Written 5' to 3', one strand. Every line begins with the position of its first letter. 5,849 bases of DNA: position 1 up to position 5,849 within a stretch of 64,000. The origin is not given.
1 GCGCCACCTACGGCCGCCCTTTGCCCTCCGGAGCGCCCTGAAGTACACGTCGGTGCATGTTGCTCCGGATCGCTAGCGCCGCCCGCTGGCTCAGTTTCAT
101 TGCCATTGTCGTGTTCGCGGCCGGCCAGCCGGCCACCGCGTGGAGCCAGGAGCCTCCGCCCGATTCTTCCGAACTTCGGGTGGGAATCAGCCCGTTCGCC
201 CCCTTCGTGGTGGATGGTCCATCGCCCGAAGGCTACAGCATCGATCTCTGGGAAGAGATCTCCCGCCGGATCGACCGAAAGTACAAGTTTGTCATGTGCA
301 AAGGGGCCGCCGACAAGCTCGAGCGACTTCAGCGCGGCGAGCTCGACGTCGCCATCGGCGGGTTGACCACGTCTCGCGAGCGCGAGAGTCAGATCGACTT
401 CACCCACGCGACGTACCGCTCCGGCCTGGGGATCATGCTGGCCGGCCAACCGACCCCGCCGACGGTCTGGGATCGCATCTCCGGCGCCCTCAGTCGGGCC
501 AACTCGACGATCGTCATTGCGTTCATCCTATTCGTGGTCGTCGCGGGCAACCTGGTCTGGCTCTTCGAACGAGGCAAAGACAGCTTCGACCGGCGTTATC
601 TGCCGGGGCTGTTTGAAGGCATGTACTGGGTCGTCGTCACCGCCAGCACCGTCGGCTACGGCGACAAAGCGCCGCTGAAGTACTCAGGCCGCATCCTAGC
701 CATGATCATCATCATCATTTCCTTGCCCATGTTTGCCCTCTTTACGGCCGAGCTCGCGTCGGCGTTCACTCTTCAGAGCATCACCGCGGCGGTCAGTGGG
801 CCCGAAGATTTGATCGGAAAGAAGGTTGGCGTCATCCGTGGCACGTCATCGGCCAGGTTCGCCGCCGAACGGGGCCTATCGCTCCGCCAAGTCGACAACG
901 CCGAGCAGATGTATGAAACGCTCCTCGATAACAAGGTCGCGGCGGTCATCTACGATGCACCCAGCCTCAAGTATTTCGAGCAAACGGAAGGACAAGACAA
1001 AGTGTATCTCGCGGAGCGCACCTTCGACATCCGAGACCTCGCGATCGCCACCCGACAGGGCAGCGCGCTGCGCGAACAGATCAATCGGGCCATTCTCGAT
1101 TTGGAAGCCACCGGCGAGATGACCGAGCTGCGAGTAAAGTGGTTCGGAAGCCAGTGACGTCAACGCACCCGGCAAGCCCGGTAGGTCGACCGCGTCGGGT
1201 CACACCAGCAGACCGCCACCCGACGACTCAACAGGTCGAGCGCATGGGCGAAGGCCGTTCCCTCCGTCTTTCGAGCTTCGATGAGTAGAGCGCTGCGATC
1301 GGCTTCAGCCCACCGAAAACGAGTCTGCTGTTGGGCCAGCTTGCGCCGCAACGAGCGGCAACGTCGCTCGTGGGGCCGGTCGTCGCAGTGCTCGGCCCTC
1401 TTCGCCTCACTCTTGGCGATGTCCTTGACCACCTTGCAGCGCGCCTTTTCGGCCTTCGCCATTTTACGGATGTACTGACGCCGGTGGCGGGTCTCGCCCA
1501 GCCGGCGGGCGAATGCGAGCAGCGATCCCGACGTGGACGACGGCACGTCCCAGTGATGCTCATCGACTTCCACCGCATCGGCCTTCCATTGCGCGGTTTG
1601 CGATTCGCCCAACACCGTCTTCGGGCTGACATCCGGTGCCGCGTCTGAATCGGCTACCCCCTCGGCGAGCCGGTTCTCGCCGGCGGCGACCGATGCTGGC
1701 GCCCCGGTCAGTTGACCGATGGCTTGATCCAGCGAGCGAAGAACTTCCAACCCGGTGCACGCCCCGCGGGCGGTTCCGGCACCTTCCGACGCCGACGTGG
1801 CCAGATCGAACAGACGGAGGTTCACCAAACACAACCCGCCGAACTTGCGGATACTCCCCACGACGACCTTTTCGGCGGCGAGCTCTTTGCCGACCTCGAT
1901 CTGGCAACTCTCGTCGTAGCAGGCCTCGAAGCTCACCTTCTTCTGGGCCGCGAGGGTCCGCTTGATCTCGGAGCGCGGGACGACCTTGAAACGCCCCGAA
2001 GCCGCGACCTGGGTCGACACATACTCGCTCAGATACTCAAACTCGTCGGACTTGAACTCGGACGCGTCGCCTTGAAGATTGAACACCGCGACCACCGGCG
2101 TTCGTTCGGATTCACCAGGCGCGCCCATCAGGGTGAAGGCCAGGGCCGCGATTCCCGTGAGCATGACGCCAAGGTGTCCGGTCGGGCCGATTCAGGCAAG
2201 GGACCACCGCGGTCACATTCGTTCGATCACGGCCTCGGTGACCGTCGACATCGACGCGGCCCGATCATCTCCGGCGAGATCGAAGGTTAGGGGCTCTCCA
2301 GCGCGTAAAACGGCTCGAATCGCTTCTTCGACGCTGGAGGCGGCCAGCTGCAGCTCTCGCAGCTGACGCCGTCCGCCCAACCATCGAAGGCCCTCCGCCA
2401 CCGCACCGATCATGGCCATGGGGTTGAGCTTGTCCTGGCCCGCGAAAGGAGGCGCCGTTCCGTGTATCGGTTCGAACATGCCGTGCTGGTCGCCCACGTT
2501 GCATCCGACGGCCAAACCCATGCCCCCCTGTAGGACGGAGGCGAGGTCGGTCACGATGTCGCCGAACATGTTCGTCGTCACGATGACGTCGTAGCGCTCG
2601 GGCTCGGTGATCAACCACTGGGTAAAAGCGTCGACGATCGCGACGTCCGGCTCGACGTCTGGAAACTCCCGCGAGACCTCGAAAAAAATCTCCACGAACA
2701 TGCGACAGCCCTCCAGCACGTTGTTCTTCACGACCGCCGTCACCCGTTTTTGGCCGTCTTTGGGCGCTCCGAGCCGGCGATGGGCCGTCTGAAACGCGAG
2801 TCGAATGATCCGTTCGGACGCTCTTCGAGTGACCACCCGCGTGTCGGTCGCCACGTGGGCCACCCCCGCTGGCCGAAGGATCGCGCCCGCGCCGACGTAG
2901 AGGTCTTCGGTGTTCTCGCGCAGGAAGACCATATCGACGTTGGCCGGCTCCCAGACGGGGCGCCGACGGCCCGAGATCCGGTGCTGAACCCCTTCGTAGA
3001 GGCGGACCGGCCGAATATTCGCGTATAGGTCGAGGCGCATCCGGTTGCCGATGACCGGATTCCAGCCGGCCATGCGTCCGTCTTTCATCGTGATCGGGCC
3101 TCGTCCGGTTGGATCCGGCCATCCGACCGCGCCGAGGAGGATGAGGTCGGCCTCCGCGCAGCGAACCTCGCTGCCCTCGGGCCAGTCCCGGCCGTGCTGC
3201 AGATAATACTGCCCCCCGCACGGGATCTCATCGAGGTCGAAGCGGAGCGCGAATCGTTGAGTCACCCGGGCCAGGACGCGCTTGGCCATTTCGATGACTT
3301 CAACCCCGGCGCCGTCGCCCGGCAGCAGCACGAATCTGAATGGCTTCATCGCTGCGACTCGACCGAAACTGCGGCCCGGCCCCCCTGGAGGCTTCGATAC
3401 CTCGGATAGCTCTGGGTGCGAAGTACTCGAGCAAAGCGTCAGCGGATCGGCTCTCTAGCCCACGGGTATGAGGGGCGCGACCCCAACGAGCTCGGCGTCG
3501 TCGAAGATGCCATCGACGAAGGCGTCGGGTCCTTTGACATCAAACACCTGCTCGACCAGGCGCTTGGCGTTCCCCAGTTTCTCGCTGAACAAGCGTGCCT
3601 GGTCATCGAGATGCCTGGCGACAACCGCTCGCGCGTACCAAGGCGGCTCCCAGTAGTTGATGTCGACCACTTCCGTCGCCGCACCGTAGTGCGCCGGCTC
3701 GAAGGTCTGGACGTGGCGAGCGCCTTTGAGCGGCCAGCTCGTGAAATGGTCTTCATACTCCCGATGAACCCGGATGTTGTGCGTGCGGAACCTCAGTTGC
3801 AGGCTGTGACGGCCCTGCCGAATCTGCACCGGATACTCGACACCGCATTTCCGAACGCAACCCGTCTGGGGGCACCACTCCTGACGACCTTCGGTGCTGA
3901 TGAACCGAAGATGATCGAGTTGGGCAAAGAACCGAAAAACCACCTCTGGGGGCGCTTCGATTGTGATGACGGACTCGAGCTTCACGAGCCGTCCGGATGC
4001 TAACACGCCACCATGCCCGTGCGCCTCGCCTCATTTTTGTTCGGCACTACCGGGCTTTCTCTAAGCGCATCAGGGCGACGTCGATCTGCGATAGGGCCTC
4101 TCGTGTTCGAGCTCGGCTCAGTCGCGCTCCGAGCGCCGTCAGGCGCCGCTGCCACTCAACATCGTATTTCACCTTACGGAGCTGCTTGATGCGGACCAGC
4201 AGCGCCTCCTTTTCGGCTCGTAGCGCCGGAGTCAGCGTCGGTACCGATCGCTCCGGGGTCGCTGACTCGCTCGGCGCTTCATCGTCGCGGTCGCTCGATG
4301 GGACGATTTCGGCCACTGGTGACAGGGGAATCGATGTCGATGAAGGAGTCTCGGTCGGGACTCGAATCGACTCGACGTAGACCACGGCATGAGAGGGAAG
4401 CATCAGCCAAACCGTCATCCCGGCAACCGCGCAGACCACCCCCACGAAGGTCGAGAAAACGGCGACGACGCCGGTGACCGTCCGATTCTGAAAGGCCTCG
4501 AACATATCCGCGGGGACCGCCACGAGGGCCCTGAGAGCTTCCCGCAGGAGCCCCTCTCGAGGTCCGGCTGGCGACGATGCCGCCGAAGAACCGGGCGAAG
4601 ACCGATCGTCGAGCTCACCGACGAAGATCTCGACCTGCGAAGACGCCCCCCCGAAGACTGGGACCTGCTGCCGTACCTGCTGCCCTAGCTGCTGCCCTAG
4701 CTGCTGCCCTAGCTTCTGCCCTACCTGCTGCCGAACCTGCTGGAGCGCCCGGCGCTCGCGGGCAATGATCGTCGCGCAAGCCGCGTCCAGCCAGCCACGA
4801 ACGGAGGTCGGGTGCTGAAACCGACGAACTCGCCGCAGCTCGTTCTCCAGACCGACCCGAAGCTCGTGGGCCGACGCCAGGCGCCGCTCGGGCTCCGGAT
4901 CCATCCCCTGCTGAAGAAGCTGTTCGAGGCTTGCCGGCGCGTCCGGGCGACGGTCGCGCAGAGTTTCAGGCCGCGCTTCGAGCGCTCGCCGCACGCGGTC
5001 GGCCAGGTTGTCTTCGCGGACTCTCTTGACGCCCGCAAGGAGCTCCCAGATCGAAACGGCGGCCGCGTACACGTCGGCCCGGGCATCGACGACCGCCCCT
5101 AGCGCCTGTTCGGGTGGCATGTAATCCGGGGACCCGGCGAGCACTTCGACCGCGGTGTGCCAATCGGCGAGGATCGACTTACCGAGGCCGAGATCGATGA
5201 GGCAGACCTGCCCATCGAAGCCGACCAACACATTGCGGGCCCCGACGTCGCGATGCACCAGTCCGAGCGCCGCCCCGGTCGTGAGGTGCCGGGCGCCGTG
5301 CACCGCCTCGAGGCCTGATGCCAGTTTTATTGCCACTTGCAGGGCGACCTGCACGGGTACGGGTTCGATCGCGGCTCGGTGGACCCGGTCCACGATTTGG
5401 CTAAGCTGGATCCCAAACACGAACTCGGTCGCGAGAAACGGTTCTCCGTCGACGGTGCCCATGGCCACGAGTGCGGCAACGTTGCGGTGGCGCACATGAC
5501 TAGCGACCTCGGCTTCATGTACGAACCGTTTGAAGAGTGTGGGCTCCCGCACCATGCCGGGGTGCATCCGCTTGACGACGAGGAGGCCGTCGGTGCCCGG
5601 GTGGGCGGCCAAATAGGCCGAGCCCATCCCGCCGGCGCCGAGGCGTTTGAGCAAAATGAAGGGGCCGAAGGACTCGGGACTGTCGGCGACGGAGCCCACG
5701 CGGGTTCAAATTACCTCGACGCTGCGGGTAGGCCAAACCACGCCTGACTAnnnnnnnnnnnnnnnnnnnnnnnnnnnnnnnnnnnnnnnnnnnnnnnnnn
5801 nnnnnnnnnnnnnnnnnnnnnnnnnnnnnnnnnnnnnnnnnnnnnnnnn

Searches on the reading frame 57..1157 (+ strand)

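Call 69: search_protein_families(library=pfam, proteins=[window:57-1157:+], max_evalue=0.0001)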
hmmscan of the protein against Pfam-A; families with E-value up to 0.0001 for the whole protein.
window:57-1157:+ (366 aa): 5 families
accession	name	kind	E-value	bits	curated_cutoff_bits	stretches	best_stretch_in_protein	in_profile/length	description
PF00497.25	SBP_bac_3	-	4.9e-22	78.5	26.4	1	40-364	1-131/132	Bacterial extracellular solute-binding proteins, family 3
PF07885.22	Ion_trans_2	-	1.2e-13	51.1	22.5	1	163-237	9-77/79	Ion channel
PF00060.32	Lig_chan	-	4.8e-09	36.6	30.8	1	157-256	9-113/146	Ligand-gated ion channel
PF10613.14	Lig_chan-Glu_bd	-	6.4e-08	33.1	30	1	57-129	28-112/115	Ligated ion channel L-glutamate- and glycine-binding site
PF00520.37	Ion_trans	-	2.3e-07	30.7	25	1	151-239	132-235/241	Ion transport protein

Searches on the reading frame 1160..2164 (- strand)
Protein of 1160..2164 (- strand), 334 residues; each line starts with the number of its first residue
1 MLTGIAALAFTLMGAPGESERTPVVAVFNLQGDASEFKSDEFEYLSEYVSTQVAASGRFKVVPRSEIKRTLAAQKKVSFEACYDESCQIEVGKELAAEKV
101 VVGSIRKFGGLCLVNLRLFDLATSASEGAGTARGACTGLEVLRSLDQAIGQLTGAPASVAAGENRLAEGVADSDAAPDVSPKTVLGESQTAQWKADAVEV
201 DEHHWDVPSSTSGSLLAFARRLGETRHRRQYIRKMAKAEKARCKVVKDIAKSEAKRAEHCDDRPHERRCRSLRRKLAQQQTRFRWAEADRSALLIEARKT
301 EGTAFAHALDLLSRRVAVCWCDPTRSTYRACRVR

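Call 69: search_protein_families(library=pfam, proteins=[window:1160-2164:-], max_evalue=0.0001)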
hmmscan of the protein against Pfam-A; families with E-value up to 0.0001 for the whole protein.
window:1160-2164:- (334 aa): 1 family
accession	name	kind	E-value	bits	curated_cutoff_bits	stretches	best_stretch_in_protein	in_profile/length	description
PF11684.13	DUF3280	-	1.3e-06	29.2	30.1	1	42-125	29-109/138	Protein of unknown function (DUF2380)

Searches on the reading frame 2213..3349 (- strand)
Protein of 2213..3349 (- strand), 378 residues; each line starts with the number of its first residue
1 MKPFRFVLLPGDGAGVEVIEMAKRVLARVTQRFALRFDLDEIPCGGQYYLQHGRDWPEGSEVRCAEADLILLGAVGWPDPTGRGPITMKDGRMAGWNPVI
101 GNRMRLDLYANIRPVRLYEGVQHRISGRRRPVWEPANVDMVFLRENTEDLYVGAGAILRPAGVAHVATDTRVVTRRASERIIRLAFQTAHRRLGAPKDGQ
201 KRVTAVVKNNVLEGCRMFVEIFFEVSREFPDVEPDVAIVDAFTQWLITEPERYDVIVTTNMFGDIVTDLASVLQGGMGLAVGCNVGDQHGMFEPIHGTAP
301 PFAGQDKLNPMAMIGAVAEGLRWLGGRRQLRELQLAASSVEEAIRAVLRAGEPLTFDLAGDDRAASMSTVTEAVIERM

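Call 69: search_protein_families(library=pfam, proteins=[window:2213-3349:-], max_evalue=0.0001)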
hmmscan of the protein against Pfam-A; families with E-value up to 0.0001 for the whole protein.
window:2213-3349:- (378 aa): 1 family
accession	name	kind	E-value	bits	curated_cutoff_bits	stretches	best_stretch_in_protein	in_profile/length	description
PF00180.25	Iso_dh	-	1.1e-80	272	27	1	7-374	3-348/348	Isocitrate/isopropylmalate dehydrogenase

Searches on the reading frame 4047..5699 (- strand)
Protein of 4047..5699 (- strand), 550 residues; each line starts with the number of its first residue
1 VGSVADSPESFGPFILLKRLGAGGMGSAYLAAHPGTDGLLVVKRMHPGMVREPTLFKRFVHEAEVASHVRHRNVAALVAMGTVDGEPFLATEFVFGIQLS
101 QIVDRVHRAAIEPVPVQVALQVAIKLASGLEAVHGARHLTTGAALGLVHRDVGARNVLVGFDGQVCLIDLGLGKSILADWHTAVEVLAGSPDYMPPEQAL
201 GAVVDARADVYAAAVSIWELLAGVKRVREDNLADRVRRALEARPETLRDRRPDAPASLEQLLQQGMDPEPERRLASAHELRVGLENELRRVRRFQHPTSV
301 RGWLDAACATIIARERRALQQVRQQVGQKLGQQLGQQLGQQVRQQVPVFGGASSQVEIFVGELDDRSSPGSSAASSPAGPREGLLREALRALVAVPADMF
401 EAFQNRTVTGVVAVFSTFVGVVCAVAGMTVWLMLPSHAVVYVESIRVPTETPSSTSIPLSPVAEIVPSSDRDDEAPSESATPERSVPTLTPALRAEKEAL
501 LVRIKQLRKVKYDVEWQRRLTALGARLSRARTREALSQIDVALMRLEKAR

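Call 69: search_protein_families(library=pfam, proteins=[window:4047-5699:-], max_evalue=0.0001)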
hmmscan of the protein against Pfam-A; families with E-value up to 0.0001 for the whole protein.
window:4047-5699:- (550 aa): 2 families
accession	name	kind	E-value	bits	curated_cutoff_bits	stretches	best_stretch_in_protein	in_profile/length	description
PF00069.31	Pkinase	-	6.8e-24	85.1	31.7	1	16-276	3-254/263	Protein kinase domain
PF07714.23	PK_Tyr_Ser-Thr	-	1.4e-22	80.7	23.1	1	16-274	3-249/258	Protein tyrosine and serine/threonine kinase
